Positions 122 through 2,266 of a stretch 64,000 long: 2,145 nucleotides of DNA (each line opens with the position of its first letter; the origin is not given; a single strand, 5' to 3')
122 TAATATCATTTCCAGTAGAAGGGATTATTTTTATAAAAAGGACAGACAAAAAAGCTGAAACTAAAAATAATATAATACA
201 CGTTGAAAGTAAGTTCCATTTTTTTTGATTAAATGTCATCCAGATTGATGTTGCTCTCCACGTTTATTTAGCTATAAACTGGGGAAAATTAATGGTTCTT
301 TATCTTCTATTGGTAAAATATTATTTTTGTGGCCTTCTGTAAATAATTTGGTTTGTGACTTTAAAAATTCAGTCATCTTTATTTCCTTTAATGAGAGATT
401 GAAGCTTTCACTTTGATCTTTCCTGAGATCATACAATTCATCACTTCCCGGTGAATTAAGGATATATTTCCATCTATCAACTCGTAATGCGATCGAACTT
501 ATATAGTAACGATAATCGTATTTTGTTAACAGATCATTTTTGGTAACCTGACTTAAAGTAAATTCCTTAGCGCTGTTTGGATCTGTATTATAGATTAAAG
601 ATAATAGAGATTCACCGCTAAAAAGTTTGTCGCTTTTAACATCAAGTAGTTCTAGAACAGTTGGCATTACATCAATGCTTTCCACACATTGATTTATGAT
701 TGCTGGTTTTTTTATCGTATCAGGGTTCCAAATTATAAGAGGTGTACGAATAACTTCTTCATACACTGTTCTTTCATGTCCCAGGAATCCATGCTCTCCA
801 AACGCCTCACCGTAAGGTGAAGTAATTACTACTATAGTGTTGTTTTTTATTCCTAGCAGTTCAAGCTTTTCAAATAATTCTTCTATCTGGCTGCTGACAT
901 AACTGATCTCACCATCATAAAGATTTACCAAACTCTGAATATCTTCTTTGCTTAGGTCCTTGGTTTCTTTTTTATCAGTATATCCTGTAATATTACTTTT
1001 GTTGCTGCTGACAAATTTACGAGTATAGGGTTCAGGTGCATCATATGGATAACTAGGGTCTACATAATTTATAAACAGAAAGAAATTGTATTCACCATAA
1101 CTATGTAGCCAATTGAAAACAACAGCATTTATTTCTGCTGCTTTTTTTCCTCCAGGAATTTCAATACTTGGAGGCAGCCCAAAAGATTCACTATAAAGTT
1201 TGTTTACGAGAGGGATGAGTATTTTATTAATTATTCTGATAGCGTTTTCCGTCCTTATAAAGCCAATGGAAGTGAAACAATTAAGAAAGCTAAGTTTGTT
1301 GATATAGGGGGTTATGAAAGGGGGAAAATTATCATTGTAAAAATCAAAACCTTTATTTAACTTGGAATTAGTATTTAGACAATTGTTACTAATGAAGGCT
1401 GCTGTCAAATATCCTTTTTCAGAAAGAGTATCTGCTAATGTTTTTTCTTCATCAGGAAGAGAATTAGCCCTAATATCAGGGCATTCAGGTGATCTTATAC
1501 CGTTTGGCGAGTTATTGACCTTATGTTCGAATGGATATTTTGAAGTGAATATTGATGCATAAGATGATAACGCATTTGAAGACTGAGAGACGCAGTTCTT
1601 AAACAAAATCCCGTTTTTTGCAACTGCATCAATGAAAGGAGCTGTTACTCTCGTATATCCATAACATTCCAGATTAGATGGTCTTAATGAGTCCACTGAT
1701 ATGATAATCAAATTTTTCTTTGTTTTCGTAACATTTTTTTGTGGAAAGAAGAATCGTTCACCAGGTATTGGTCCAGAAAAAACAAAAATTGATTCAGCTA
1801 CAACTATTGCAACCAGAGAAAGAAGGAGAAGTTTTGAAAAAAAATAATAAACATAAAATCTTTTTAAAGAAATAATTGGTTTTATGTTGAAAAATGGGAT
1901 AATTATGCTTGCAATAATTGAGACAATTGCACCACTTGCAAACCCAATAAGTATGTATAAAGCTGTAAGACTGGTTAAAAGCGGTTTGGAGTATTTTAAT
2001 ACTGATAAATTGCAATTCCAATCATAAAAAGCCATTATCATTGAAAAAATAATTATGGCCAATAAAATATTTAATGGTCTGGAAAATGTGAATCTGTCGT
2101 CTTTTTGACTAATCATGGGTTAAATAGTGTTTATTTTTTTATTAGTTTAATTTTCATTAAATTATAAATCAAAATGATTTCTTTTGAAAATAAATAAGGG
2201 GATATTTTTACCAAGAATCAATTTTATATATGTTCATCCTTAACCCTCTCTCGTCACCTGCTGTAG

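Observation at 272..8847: Compact minus-strand operon of FAD oxidoreductase, B12-radical-SAM, two large polytopic membrane proteins and a membrane-anchored sulfatase-like protein; candidate undescribed glycan/glycolipid modification module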

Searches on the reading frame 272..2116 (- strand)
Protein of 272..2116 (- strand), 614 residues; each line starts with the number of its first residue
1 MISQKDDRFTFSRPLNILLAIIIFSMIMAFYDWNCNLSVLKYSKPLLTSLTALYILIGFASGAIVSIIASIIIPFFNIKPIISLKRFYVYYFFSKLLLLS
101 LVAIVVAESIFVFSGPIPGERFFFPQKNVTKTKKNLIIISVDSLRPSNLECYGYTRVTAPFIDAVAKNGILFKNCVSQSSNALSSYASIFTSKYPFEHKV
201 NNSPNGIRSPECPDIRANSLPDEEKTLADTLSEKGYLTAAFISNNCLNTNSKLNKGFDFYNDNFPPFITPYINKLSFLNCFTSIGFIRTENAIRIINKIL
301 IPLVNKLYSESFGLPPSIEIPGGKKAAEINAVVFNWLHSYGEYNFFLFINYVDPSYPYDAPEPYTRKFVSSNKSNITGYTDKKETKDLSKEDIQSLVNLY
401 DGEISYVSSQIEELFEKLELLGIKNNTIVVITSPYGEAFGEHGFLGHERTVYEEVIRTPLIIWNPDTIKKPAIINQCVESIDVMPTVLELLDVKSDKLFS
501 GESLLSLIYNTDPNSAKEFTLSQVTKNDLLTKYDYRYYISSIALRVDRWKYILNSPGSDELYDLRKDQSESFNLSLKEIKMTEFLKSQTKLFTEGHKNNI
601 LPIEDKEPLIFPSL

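Call 5: search_protein_families(library=pfam, proteins=[window:272-2116:-], max_evalue=0.01)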
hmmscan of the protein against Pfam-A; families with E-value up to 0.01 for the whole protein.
window:272-2116:- (614 aa): 3 families
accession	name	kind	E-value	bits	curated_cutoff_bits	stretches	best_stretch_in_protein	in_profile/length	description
PF00884.28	Sulfatase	-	5.2e-40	138.1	25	1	134-493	1-301/301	Sulfatase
PF16347.10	SGSH_C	-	4.1e-15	56.7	29.3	1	440-583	1-139/154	N-sulphoglucosamine sulphohydrolase, C-terminal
PF01663.27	Phosphodiest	-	1.2e-06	28.8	23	1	136-200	1-62/342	Type I phosphodiesterase / nucleotide pyrophosphatase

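Call 6: search_protein_families(library=ncbifam, proteins=[window:272-2116:-], max_evalue=0.01)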
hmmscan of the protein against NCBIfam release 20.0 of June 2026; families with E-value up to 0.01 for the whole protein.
window:272-2116:- (614 aa): 21 families
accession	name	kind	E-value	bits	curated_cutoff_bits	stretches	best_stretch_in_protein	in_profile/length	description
NF010322.0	PRK13759.1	equivalog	6.4e-36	123.9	481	2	335-588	191-450/486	arylsulfatase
NF045661.1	HdlasePehA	equivalog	1e-30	106.8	900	2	383-575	267-465/506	phosphoric/sulfuric ester hydrolase PehA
TIGR03417.1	chol_sulfatase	equivalog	9.7e-29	100.6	433.45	2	382-579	237-424/500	choline-sulfatase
NF052527.1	Mn_arylsulf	exception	1.4e-14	53.8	850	1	377-578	246-435/479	manganese-dependent arylsulfatase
NF007160.0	PRK09598.1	equivalog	6.7e-11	41.2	561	2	385-496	391-507/523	phosphoethanolamine--lipid A transferase EptA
NF028537.1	P_eth_NH2_trans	domain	6.9e-10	38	500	1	378-501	391-522/527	phosphoethanolamine--lipid A transferase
NF038282.1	LapC_YejM_PbgA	exception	1.5e-07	30.1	825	1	388-496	402-506/584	LPS biosynthesis-modulating metalloenzyme YejM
NF053595.1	LptchSynLtaSGpos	equivalog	3.2e-07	29.3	970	1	360-506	391-542/626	lipoteichoic acid synthase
NF033671.1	polymyxin_MCR7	exception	1.1e-06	27.5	1250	1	389-464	403-481/539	MCR-7 family phosphoethanolamine--lipid A transferase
NF008619.0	PRK11598.1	equivalog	1.9e-05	23.4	660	1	374-479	395-504/546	phosphoethanolamine transferase EptA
NF038075.1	fam_STM4013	hypoth_equivalog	2.3e-05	24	250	1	404-458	204-254/261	STM4013/SEN3800 family hydrolase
NF012159.0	polymyxin_MCR2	exception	2.6e-05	23.2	1200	1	376-498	405-530/538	MCR-2 family phosphoethanolamine--lipid A transferase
NF053859.1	polymyxin_MCR13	exception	6.4e-05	22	1250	1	386-478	402-498/541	MCR-13 family phosphoethanolamine--lipid A transferase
NF033670.1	polymyxin_MCR6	exception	6.8e-05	21.8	1235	1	375-498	404-530/538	MCR-6 family phosphoethanolamine--lipid A transferase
NF047438.1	polymyxin_MCR12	exception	0.00011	20.7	1200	1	378-449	401-472/548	MCR-12 family phosphoethanolamine--lipid A transferase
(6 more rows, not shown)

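Call 32: search_solved_structures(query=window:272-2116:-, max_evalue=0.00001, show_alignments=2)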
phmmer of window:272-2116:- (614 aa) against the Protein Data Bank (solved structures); distinct sequences matched with E-value up to 0.00001: 59.
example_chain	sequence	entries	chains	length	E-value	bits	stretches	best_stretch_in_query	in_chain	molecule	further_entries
4upi_A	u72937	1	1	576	1.1e-23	86.7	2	349-537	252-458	SULFATASE FAMILY PROTEIN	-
4uph_A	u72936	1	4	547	2.2e-22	82.5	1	383-575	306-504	SULFATASE (SULFURIC ESTER HYDROLASE) PROTEIN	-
4upl_A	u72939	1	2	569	3.3e-22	81.9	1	348-571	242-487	SULFATASE FAMILY PROTEIN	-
6hr5_A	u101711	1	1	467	3.3e-20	75.3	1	397-577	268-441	Alpha-L-rhamnosidase/sulfatase (GH78)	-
5g2v_A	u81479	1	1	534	1.9e-19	72.8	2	394-577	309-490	N-ACETYLGLUCOSAMINE-6-SULFATASE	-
7p24_AAA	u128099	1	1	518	6.5e-19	71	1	382-589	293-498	Mucin-desulfating sulfatase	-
3ed4_A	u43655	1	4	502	2.6e-18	69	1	329-578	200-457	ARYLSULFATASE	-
6ptk_A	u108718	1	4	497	4.6e-18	68.2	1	343-573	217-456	exo-2S-iota carrageenan S1 sulfatase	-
6pt6_B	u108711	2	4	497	1.2e-17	66.9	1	343-573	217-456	exo-2S-iota carrageenan S1 sulfatase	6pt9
6pt4_B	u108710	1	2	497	1.6e-17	66.4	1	343-573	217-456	exo-2S-iota carrageenan S1 sulfatase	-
6hhm_A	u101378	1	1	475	6.8e-17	64.3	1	374-509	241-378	Arylsulfatase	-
2qzu_A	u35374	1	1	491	2.8e-16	62.3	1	400-594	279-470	Putative sulfatase yidJ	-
4upk_A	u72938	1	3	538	4.2e-16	61.7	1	370-527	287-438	PHOSPHONATE MONOESTER HYDROLASE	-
7oz8_AAA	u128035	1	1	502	8e-16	60.8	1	342-574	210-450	Choline-sulfatase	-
5g2t_A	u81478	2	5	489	1.9e-15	59.6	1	395-587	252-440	2-O GLYCOSAMINOGLYCAN SULFATASE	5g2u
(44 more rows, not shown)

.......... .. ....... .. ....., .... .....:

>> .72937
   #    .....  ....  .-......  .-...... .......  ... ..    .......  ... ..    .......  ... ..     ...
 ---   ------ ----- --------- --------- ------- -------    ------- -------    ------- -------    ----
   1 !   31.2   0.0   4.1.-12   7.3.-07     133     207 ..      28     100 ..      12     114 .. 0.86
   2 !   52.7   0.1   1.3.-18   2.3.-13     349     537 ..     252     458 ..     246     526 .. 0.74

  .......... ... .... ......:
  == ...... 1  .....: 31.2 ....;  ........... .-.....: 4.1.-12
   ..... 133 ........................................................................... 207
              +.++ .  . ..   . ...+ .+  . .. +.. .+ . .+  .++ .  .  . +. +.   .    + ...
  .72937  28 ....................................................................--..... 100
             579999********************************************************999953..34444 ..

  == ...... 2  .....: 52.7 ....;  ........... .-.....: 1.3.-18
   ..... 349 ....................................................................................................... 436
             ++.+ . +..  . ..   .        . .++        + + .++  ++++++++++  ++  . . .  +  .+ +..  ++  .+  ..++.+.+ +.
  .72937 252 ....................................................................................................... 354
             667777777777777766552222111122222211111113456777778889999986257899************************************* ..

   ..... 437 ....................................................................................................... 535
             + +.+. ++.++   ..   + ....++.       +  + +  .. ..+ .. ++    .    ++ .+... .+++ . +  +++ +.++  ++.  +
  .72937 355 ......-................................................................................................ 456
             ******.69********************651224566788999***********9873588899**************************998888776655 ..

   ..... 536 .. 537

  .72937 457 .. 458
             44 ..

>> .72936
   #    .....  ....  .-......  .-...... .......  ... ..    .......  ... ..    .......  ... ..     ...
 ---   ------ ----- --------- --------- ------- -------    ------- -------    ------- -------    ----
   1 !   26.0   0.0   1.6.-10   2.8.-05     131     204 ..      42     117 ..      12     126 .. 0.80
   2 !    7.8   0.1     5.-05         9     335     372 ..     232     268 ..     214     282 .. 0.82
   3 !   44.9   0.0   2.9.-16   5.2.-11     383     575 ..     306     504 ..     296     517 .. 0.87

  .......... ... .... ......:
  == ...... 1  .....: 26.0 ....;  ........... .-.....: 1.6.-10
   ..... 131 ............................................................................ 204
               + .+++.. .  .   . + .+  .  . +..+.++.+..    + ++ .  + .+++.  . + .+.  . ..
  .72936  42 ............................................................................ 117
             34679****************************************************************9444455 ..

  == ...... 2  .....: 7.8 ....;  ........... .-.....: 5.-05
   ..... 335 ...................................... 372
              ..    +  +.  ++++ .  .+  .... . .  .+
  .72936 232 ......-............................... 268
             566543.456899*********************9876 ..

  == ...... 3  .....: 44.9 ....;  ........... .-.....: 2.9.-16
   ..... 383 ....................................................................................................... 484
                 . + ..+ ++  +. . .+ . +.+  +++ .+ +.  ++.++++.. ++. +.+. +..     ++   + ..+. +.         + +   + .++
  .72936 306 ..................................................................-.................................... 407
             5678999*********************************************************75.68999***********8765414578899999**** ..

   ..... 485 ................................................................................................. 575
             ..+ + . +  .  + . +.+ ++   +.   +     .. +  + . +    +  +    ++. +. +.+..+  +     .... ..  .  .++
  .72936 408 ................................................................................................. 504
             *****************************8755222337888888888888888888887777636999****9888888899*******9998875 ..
